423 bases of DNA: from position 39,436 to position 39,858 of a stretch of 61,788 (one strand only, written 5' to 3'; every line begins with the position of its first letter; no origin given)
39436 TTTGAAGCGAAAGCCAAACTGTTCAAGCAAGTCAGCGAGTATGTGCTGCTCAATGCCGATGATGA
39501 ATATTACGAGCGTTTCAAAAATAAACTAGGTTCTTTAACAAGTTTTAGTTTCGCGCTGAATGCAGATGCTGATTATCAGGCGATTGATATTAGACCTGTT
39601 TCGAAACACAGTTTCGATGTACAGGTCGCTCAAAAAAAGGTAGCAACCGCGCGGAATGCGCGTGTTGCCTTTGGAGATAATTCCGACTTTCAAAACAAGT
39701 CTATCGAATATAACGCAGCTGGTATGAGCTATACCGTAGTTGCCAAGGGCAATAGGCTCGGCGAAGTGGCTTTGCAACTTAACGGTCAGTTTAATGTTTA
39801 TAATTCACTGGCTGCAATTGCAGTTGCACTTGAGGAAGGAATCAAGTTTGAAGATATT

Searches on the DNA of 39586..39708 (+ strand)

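Call 55: build_rna_model(alignment_id=A5, structure=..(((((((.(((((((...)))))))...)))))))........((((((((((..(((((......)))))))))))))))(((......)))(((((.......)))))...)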
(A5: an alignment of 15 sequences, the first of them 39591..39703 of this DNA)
Model R1 built from alignment A5 (15 sequences, 115 columns); structure: as given.
model positions 113; base pairs 37; branch points 3; effective number of sequences 2.24; information 0.59 bits per position. Calibrated on 0.2 Mb of random sequence (short: E-values are rough).
structure used (alignment columns):
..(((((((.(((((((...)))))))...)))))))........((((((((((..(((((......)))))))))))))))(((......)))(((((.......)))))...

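Call 56: search_with_rna_model(model_id=R1, sources=[window, L003, L005, L007, L027, L032, L035, L036, L039], max_evalue=1, make_alignment=true)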
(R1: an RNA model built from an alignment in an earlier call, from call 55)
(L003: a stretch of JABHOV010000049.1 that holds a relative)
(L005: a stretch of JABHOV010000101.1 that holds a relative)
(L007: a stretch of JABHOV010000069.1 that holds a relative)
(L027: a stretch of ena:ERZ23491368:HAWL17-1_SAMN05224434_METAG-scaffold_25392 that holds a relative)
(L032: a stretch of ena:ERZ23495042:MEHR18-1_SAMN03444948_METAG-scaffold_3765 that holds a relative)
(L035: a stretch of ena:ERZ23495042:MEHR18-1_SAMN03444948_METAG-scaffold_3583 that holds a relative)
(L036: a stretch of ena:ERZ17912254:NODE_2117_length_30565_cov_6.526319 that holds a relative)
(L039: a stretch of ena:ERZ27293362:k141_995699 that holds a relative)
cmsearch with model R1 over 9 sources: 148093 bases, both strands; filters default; matches with E-value up to 1: 24.
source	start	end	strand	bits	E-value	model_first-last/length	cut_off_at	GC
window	39591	39703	+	135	3.7e-26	1-113/113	no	0.45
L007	575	687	+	130.7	3.1e-25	1-113/113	no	0.42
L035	10657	10769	+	123.5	9.9e-24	1-113/113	no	0.42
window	26038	26150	+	122.2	1.9e-23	1-113/113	no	0.42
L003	2997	3109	-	121.9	2.2e-23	1-113/113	no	0.43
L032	10147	10259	+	121.6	2.5e-23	1-113/113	no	0.43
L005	5766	5878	+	117.8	1.6e-22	1-113/113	no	0.42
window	18835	18946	-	96.2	5.9e-18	1-113/113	no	0.4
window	13737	13848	-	95.2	9.5e-18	1-113/113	no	0.42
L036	10180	10292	+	94.1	1.6e-17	1-113/113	no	0.42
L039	7006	7118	+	91.2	6.7e-17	1-113/113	no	0.42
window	13395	13507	-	79.6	1.9e-14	1-113/113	no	0.43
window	28968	29071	-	63.1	5.7e-11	1-113/113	no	0.4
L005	7682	7796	-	59.3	3.6e-10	1-113/113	no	0.42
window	8649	8761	+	38.6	8.4e-06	1-113/113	no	0.39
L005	3222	3344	-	35.2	4.4e-05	1-113/113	no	0.45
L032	12010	12093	+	19.1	0.11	1-113/113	no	0.44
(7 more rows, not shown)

Alignment A6: 24 matches aligned to the model, 209 columns, each read 5' to 3' on its own strand. Consensus structure (alignment columns), stored with it:
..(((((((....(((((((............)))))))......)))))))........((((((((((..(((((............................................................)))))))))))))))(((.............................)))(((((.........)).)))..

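Call 70: search_dna_similar(query=window:39586-39708:+, collection=plasmids, mode=distant, max_evalue=0.01)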
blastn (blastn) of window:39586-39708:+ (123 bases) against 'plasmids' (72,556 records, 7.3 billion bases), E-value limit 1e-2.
No match.

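Call 85: search_with_rna_model(model_id=R1, sources=[L040, L041, L042, L043, L044, L045, L033, L037], max_evalue=0.1)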
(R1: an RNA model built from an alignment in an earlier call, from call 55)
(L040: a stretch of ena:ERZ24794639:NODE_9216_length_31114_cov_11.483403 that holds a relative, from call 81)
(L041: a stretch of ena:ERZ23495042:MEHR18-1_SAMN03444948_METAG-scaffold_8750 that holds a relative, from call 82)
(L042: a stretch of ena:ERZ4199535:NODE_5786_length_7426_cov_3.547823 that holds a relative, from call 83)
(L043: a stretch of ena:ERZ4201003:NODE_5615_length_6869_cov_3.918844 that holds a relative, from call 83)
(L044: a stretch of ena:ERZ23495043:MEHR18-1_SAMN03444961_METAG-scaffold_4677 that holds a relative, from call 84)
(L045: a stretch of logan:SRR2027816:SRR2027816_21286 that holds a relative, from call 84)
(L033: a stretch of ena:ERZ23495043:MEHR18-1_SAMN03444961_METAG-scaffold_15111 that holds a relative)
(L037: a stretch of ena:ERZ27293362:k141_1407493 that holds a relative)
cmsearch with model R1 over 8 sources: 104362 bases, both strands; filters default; matches with E-value up to 0.1: 13.
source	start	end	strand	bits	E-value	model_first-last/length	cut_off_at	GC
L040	9040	9152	+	130.7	2.1e-25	1-113/113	no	0.42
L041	1375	1487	+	129.3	4.2e-25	1-113/113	no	0.43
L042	4083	4195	+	121.9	1.5e-23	1-113/113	no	0.43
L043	3761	3873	+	121.8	1.6e-23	1-113/113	no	0.42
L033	5460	5572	+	121.6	1.8e-23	1-113/113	no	0.43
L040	4758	4870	+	100.1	6.3e-19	1-113/113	no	0.46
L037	5083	5195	+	94.1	1.1e-17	1-113/113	no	0.42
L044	10020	10131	+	88.3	2e-16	1-113/113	no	0.43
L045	3850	3961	+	88.3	2e-16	1-113/113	no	0.43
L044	6087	6175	+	52.6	6.6e-09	1-113/113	no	0.48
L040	2350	2450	-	41.9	1.2e-06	1-113/113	no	0.44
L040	4850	4933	-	27.2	0.0015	1-113/113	no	0.44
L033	7323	7406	+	19.1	0.079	1-113/113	no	0.44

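Call 86: search_with_rna_model(model_id=R1, sources=[window, L003, L005, L007, L032, L035, L036, L039, L040, L041, L042, L044], max_evalue=1e-7, make_alignment=true)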
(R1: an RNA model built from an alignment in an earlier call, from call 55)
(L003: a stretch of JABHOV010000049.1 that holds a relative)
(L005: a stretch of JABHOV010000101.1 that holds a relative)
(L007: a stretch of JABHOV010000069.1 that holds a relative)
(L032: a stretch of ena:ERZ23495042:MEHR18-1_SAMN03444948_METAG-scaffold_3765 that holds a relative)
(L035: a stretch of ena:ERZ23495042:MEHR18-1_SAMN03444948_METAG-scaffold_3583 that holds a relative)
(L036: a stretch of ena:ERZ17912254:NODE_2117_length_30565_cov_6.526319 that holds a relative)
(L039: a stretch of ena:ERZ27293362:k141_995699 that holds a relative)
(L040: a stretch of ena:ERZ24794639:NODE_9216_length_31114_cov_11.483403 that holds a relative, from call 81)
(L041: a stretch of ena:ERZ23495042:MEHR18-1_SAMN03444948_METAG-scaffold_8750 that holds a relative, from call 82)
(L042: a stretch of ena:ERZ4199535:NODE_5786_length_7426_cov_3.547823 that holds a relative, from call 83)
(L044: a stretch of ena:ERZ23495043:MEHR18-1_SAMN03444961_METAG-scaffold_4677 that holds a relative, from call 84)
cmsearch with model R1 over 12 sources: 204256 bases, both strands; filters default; matches with E-value up to 1e-7: 20.
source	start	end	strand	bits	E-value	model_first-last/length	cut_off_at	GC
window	39591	39703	+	135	5.2e-26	1-113/113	no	0.45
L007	575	687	+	130.7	4.2e-25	1-113/113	no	0.42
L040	9040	9152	+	130.7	4.2e-25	1-113/113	no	0.42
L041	1375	1487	+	129.3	8.3e-25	1-113/113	no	0.43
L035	10657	10769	+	123.5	1.4e-23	1-113/113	no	0.42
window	26038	26150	+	122.2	2.6e-23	1-113/113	no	0.42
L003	2997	3109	-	121.9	3e-23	1-113/113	no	0.43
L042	4083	4195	+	121.9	3e-23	1-113/113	no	0.43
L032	10147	10259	+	121.6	3.5e-23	1-113/113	no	0.43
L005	5766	5878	+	117.8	2.2e-22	1-113/113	no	0.42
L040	4758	4870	+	100.1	1.2e-18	1-113/113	no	0.46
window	18835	18946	-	96.2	8.2e-18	1-113/113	no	0.4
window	13737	13848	-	95.2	1.3e-17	1-113/113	no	0.42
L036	10180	10292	+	94.1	2.2e-17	1-113/113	no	0.42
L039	7006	7118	+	91.2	9.2e-17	1-113/113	no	0.42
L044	10020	10131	+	88.3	3.9e-16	1-113/113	no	0.43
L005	7682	7796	-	59.3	5e-10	1-113/113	no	0.42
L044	6087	6175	+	52.6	1.3e-08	1-113/113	no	0.48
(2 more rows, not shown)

Alignment A7: 20 matches aligned to the model, 125 columns, each read 5' to 3' on its own strand. Consensus structure (alignment columns), stored with it:
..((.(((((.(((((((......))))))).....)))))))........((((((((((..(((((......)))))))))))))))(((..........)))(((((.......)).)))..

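Call 95: search_with_rna_model(model_id=R1, sources=[L046, L047, L027, L028, L029], max_evalue=1)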
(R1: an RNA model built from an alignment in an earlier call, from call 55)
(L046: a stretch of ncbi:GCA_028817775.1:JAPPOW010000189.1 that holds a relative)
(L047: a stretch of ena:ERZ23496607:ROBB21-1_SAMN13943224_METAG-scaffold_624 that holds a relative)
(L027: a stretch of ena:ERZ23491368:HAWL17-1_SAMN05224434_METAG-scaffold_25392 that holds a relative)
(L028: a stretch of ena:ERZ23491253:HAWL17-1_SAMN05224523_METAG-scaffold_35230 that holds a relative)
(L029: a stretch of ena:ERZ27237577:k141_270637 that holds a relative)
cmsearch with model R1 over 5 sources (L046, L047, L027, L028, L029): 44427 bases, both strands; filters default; matches with E-value up to 1: 1.
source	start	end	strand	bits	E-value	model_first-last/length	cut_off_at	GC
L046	2412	2489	+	17.6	0.069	1-113/113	no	0.33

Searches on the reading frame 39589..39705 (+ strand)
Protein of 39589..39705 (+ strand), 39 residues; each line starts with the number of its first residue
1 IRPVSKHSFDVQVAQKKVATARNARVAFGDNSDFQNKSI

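Call 79: search_protein_representatives(protein=window:39589-39705:+)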
Query: 39 residues. Proteins with E-value up to 0.001 (for the whole library): 5; up to 1e-10: 3; up to 1e-30: 0. The best 5 are listed.
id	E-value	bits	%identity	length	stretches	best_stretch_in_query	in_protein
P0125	9.1e-12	58.6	92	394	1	2-38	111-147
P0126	3.8e-11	56.8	86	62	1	2-38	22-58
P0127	5.6e-11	56.3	87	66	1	2-39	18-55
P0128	5.2e-04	35.4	36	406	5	5-30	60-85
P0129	7.3e-04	34.9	77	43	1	2-27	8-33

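Call 81: find_encoding_contigs(protein=P0125, flank=10000, max_places=3)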
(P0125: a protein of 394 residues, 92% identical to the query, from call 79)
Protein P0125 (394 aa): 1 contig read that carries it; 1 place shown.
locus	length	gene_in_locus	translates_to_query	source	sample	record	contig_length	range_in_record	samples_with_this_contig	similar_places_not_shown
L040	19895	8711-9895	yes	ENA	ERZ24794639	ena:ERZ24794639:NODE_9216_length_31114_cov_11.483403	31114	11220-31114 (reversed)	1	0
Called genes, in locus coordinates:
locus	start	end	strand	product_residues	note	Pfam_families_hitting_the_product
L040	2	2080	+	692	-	?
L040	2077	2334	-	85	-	-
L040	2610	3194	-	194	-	PF11563:Protoglobin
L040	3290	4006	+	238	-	PF00027:cNMP_binding, PF13545:HTH_Crp_2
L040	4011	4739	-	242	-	PF13489:Methyltransf_23, PF08241:Methyltransf_11, PF08242:Methyltransf_12, PF13649:Methyltransf_25, PF13847:Methyltransf_31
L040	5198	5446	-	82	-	-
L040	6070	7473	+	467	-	PF04851:ResIII, PF00270:DEAD, PF00271:Helicase_C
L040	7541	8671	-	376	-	PF08240:ADH_N, PF00107:ADH_zinc_N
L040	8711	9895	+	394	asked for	-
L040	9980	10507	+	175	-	-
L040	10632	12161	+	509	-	PF00916:Sulfate_transp, PF16983:MFS_MOT1 (faint), PF01740:STAS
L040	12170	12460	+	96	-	PF03992:ABM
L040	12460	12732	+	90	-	-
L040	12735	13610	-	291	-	PF01112:Asparaginase_2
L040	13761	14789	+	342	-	-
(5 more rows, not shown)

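Call 82: find_encoding_contigs(protein=P0126, flank=10000, max_places=3)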
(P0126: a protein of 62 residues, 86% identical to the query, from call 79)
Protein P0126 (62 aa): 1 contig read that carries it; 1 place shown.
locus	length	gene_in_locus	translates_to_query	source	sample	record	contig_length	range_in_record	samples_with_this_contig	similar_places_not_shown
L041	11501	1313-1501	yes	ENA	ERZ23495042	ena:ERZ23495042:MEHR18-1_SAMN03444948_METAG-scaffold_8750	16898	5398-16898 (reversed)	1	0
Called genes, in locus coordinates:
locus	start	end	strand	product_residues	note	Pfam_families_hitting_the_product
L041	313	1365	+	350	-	PF26209:Phage_phiTE_241_C (weak)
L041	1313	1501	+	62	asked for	-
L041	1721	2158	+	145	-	PF16747:Adhesin_E (weak)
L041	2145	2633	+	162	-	PF00583:Acetyltransf_1, PF13508:Acetyltransf_7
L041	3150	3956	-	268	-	PF08668:HDOD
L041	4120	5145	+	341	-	-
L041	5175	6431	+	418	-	PF00696:AA_kinase, PF01842:ACT, PF22468:ACT_9, PF01842:ACT, PF13840:ACT_7, PF22468:ACT_9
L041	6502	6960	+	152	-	PF07977:FabA, PF22818:ApeI-like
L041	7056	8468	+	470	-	PF00146:NADHdh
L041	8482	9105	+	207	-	PF13187:Fer4_9 (faint), PF17179:Fer4_22 (faint), PF12838:Fer4_7, PF13484:Fer4_16 (faint), PF14697:Fer4_21, PF00037:Fer4 (weak)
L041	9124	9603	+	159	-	PF00258:Flavodoxin_1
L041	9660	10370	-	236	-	PF01925:TauE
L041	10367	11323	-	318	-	PF00056:Ldh_1_N, PF02866:Ldh_1_C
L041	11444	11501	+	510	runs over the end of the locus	PF01293:PEPCK_ATP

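Call 83: find_encoding_contigs(protein=P0127, flank=10000, max_places=3)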
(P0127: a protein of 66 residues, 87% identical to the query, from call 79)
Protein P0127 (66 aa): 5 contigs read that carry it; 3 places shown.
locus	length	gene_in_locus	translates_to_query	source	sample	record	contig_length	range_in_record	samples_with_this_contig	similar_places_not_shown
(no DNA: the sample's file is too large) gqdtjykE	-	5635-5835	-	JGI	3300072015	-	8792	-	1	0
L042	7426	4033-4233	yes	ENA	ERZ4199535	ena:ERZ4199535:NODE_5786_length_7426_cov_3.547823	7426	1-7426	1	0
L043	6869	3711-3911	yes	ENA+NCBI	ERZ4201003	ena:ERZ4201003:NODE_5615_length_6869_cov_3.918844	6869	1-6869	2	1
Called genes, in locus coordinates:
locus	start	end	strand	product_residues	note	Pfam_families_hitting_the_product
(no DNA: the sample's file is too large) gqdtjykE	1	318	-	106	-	?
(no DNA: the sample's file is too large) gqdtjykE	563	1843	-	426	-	PF00009:GTP_EFTU, PF01926:MMR_HSR1 (faint), PF22594:GTP-eEF1A_C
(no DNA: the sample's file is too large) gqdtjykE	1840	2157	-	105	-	-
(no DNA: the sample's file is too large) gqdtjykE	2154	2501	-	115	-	PF18924:DUF5674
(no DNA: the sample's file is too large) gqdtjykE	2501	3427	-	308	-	PF01507:PAPS_reduct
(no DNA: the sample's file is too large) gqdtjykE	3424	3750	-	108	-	PF03745:DUF309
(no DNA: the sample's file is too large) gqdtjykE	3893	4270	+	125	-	PF04134:DCC1-like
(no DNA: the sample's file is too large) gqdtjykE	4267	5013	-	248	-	-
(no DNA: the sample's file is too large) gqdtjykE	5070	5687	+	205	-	PF01613:Flavin_Reduct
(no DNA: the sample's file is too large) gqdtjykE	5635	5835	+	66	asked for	-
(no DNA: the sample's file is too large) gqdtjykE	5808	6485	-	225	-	-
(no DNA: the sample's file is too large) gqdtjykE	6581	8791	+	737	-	?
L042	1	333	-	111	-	?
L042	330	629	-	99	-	-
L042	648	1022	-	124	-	-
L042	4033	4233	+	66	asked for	-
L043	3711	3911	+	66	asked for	-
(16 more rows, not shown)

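Call 84: find_encoding_contigs(protein=P0129, flank=10000, max_places=3)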
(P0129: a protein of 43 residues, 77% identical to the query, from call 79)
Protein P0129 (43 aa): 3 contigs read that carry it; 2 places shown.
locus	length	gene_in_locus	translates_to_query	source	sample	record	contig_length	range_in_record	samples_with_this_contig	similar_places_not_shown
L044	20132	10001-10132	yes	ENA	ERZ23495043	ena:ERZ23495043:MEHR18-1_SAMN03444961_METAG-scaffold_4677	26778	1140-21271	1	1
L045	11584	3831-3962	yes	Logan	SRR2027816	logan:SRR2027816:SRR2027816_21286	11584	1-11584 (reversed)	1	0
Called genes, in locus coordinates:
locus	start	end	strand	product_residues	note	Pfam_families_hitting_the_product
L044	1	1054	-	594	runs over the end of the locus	-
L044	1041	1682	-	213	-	-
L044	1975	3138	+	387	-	PF00962:A_deaminase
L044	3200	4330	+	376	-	PF00155:Aminotran_1_2, PF00266:Aminotran_5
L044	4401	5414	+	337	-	PF00140:Sigma70_r1_2, PF04542:Sigma70_r2, PF04539:Sigma70_r3, PF04545:Sigma70_r4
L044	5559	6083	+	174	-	-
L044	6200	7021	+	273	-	PF00456:Transketolase_N, PF13292:DXP_synthase_N (faint)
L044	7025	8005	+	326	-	PF02779:Transket_pyr, PF02780:Transketolase_C, PF22613:Transketolase_C_1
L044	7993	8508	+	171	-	PF02632:BioY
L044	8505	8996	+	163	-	PF00692:dUTPase, PF22769:DCD (weak)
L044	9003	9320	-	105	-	PF00085:Thioredoxin, PF08534:Redoxin (weak), PF13098:Thioredoxin_2, PF13905:Thioredoxin_8 (faint)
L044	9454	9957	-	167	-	PF03885:DUF327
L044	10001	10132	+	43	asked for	-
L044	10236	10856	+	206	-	-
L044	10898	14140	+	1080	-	PF00580:UvrD-helicase, PF13245:AAA_19, PF13538:UvrD_C_2 (faint), PF13361:UvrD_C, PF01930:Cas_Cas4 (faint), PF08696:Dna2 (weak), PF12705:PDDEXK_1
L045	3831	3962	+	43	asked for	-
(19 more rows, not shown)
